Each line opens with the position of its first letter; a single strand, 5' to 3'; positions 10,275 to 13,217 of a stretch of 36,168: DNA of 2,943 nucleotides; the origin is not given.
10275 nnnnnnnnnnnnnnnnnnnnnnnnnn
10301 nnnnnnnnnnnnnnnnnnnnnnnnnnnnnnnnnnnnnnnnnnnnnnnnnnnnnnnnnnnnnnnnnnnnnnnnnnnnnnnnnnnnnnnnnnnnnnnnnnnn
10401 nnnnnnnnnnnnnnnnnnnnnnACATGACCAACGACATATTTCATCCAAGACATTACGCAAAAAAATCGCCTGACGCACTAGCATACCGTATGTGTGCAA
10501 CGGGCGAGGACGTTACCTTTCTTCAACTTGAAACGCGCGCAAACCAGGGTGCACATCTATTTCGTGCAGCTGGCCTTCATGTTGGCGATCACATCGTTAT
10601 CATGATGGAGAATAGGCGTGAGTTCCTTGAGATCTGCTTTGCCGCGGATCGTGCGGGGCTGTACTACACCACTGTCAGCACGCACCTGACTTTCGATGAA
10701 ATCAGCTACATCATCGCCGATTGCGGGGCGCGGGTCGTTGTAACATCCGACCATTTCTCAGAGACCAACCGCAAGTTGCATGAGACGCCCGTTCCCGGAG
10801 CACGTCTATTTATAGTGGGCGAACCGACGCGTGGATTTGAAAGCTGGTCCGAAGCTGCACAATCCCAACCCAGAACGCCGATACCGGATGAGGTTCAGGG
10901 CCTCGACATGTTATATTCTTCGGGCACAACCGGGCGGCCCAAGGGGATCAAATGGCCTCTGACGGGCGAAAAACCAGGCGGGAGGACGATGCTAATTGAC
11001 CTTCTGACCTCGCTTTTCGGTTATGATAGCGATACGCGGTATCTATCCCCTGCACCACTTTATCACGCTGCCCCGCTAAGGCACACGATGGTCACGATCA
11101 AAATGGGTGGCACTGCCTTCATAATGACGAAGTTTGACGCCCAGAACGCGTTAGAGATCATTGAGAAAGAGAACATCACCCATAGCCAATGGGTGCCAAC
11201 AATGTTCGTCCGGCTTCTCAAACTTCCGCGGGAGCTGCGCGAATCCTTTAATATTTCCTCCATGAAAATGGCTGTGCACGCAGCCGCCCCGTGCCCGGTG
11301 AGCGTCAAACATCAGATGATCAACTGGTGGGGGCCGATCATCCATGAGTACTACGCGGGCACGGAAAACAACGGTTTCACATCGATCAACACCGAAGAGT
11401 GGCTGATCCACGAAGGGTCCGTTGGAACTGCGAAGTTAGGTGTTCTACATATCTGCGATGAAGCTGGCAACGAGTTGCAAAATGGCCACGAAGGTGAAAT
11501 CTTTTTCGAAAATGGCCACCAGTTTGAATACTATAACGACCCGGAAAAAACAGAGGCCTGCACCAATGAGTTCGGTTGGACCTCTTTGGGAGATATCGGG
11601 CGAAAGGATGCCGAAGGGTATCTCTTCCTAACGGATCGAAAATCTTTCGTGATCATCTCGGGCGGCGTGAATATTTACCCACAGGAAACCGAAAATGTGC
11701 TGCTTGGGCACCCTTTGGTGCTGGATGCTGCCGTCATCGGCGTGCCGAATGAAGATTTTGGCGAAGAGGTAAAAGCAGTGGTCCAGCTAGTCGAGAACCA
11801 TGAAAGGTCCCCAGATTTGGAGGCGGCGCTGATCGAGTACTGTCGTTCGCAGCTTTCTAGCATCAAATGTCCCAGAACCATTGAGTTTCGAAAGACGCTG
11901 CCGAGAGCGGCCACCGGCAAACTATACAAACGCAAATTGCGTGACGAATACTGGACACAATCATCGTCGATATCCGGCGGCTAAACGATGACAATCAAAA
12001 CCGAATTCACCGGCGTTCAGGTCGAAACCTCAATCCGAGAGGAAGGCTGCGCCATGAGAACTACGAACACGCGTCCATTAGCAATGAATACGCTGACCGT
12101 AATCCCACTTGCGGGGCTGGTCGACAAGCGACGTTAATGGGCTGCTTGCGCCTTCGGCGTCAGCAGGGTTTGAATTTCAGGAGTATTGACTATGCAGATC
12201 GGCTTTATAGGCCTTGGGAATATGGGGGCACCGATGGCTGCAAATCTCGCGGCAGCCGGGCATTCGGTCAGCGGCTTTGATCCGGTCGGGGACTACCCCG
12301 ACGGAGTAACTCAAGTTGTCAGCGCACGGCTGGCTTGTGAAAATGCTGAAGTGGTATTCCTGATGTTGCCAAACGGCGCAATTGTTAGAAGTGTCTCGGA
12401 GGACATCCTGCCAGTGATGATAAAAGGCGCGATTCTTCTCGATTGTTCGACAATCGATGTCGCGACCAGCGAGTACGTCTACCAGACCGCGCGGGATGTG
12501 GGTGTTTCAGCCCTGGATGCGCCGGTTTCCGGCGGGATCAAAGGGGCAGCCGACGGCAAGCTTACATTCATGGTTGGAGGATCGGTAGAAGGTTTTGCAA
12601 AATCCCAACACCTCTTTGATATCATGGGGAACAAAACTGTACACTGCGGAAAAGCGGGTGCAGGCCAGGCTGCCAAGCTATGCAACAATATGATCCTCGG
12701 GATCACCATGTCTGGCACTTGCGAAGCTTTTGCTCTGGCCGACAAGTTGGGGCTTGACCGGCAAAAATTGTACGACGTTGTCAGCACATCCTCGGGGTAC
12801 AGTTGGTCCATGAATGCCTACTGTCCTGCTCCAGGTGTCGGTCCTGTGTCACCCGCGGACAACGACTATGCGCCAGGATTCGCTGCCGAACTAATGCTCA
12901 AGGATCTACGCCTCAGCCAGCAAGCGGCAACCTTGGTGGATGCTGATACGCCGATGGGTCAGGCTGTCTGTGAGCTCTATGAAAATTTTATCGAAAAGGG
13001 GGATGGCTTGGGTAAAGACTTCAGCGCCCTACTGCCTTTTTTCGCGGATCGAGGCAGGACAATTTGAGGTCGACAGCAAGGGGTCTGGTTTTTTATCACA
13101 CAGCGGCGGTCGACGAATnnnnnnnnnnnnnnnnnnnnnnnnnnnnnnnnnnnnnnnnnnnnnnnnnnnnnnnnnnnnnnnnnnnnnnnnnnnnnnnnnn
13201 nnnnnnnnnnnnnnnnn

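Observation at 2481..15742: Plasmid-borne uptake, CoA-activation and polyester operon: transporter and catabolic genes run straight into phaC-phaZ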

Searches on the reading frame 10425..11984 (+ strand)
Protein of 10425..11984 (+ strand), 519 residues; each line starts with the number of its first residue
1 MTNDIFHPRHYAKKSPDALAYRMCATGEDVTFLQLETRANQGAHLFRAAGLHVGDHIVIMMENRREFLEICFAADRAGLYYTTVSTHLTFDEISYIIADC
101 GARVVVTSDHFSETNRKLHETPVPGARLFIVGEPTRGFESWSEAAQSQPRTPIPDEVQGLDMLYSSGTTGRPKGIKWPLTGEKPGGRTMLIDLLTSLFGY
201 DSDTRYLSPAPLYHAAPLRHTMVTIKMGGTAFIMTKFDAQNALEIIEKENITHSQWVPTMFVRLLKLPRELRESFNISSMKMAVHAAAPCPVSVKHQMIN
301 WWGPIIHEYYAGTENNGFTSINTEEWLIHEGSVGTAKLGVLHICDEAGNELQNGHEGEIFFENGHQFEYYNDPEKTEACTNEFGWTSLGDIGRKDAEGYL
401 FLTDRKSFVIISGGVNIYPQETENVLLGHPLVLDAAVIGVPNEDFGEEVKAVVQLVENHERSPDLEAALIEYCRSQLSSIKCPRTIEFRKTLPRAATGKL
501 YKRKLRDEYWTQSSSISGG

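Call 3: search_protein_families(library=pfam, proteins=[window:10425-11984:+])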
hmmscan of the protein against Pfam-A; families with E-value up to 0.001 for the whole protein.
window:10425-11984:+ (519 aa): 2 families
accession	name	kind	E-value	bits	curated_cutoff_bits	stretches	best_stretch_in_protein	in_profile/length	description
PF00501.34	AMP-binding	-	8.3e-60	203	29.9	1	10-367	3-380/384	AMP-binding enzyme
PF13193.12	AMP-binding_C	-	9.1e-18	65.4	24.5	1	421-499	1-76/76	AMP-binding enzyme C-terminal domain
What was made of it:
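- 10425..11984 (+): Acyl-CoA ligase (FadD4-like); last gene of module 1. AMP-binding + AMP-binding_C (call 3).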

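Call 5: search_protein_families(library=ncbifam, proteins=[window:10425-11984:+], max_evalue=0.00001)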
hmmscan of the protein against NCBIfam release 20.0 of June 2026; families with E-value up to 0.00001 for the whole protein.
window:10425-11984:+ (519 aa): 93 families (the best 25 are shown)
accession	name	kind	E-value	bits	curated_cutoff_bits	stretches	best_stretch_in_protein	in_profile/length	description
NF038341.1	ligase_FadD4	exception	1.2e-183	611.1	850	1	17-509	10-504/506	fatty-acid--CoA ligase FadD4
NF009929.0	PRK13390.1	equivalog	1.9e-143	478.5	951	1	8-506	3-501/501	acyl-CoA synthetase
NF009071.0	PRK12406.1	subfamily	2.4e-127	425.5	701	1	32-513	15-506/510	acyl-CoA synthetase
NF004837.0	PRK06187.1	subfamily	9.7e-102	340.9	476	1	10-514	16-527/531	long-chain-fatty-acid--CoA ligase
NF006182.0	PRK08316.1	subfamily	3.2e-81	273.4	663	1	9-512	18-520/523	fatty acyl-CoA synthetase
NF004797.0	PRK06145.1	equivalog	9.5e-69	232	850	1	10-511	10-497/499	acyl-CoA synthetase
NF038344.1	bile_CoA_BaiB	exception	6e-68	229.4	650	1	28-509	45-501/504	bile acid--CoA ligase BaiB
NF006181.0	PRK08314.1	subfamily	5.1e-67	226.4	705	2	138-513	183-558/563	long-chain-fatty-acid--CoA ligase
NF005702.0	PRK07514.1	subfamily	8.8e-67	225.6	558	1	17-510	18-501/506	malonyl-CoA synthase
NF005863.0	PRK07798.1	subfamily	5.3e-65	220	543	1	12-500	14-522/540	acyl-CoA synthetase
NF005801.1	PRK07656.1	equivalog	1.9e-63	214.8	657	1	28-506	25-500/500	FadD3 family acyl-CoA ligase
NF009233.0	PRK12583.1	subfamily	5.5e-63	213.2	832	2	159-508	203-549/558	fatty acid CoA ligase family protein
NF052580.1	Str24CoAsynCasG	equivalog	1.7e-62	211.5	750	1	29-505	65-546/548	steroid-24-oyl-CoA synthetase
NF005857.1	PRK07786.1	exception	1.9e-62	211.4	733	1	12-509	19-512/513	fatty-acid--CoA ligase FadD5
NF002966.0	PRK03640.1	equivalog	9.9e-62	209.1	556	1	12-508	12-479/483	o-succinylbenzoate--CoA ligase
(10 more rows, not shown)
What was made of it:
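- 10425..11984 (+): FadD4 model 611 bits, below the 850 cut-off (call 5).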

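Call 52: search_solved_structures(query=window:10425-11984:+, max_evalue=1e-50)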
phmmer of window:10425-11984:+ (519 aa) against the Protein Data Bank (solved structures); distinct sequences matched with E-value up to 1e-50: 7.
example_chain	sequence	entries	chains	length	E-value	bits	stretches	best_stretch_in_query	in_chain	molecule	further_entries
3r44_A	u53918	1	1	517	4e-58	200.1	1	9-510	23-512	fatty acyl CoA synthetase FADD13 (FATTY-ACYL-CoA SYNTHETASE)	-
8weu_A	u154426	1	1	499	3.6e-55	190.4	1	8-509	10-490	Fatty-acyl-CoA synthase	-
8wev_A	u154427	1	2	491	5.5e-55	189.8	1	8-507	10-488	Feruloyl-CoA Synthetase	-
4gxq_A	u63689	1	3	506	9.8e-54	185.7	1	15-509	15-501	Malonyl CoA synthetase, Benzoate-CoA ligase Chimeric protein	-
4fuq_A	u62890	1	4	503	1.1e-53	185.5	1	15-509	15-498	Malonyl CoA synthetase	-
4gxr_A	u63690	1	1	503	2.4e-53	184.3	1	15-509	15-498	Malonyl CoA synthetase, Benzoate-CoA ligase Chimeric protein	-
4fut_A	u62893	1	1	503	7.5e-53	182.7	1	15-509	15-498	Malonyl CoA synthetase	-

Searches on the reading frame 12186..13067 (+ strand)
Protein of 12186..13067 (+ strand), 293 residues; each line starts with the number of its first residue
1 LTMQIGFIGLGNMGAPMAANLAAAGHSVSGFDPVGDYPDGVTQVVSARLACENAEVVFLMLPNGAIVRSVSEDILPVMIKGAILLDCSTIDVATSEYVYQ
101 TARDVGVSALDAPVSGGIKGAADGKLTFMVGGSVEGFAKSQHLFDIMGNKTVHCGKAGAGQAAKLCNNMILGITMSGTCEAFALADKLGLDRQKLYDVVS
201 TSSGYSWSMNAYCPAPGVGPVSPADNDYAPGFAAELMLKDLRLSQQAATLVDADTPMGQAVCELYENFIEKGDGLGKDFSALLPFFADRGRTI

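Call 3: search_protein_families(library=pfam, proteins=[window:12186-13067:+])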
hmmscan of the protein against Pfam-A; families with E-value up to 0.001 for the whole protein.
window:12186-13067:+ (293 aa): 5 families
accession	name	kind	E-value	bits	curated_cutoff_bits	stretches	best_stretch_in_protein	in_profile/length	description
PF03446.21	NAD_binding_2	-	1.7e-40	139.1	21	1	4-155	1-161/161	NAD binding domain of 6-phosphogluconate dehydrogenase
PF14833.11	NAD_binding_11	-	1.3e-31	109.8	30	1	158-283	1-119/122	NAD-binding of NADP-dependent 3-hydroxyisobutyrate dehydrogenase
PF03807.23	F420_oxidored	-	7.6e-06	26.9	21.6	1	4-87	1-91/94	NADP oxidoreductase coenzyme F420-dependent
PF02826.25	2-Hacid_dh_C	-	4.1e-05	23.5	25.1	1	3-88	37-127/178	D-isomer specific 2-hydroxyacid dehydrogenase, NAD binding domain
PF03721.20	UDPG_MGDP_dh_N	-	0.00022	21.3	27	0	3-32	1-30/187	UDP-glucose/GDP-mannose dehydrogenase family, NAD binding domain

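Call 5: search_protein_families(library=ncbifam, proteins=[window:12186-13067:+], max_evalue=0.00001)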
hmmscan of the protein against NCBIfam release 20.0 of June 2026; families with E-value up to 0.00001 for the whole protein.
window:12186-13067:+ (293 aa): 11 families
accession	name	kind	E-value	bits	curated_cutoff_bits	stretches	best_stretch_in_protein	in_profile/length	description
TIGR01692.1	HIBADH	equivalog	1.3e-101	339.8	291.6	1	7-285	1-286/288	3-hydroxyisobutyrate dehydrogenase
NF008592.0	PRK11559.1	equivalog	2.4e-52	178.1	397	1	1-286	1-286/296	2-hydroxy-3-oxopropionate reductase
TIGR01505.1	tartro_sem_red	equivalog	1.7e-51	175.2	340.75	1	5-283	2-280/291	2-hydroxy-3-oxopropionate reductase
NF043037.1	ThreonDh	equivalog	8.5e-44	150.1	350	1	2-285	2-286/297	L-threonate dehydrogenase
NF012005.0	PRK15461.1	equivalog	1.1e-40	139.6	348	1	4-284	3-284/298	sulfolactaldehyde 3-reductase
NF011633.0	PRK15059.1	equivalog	6e-37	127.4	451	1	3-282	1-279/292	2-hydroxy-3-oxopropionate reductase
TIGR00872.1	gnd_rel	equivalog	9.8e-25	87.4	297.2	1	3-188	1-195/299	phosphogluconate dehydrogenase (NAD(+)-dependent, decarboxylating)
NF007161.0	PRK09599.1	subfamily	9e-24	84.2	271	1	3-192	1-204/302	NADP-dependent phosphogluconate dehydrogenase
NF006765.0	PRK09287.1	equivalog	1.4e-14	53.8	413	1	2-200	3-220/476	NADP-dependent phosphogluconate dehydrogenase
TIGR00873.1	gnd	equivalog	5e-13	48.7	426.7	1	4-200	1-216/467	decarboxylating NADP(+)-dependent phosphogluconate dehydrogenase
TIGR03026.1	NDP-sugDHase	subfamily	4.3e-09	35.6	189.8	0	3-32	1-30/413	nucleotide sugar dehydrogenase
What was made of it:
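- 12192..13067 (+): mmsB, 3-hydroxyisobutyrate dehydrogenase. TIGR01692 HIBADH, 339.8 bits, above the 291.6 cut-off (call 5).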
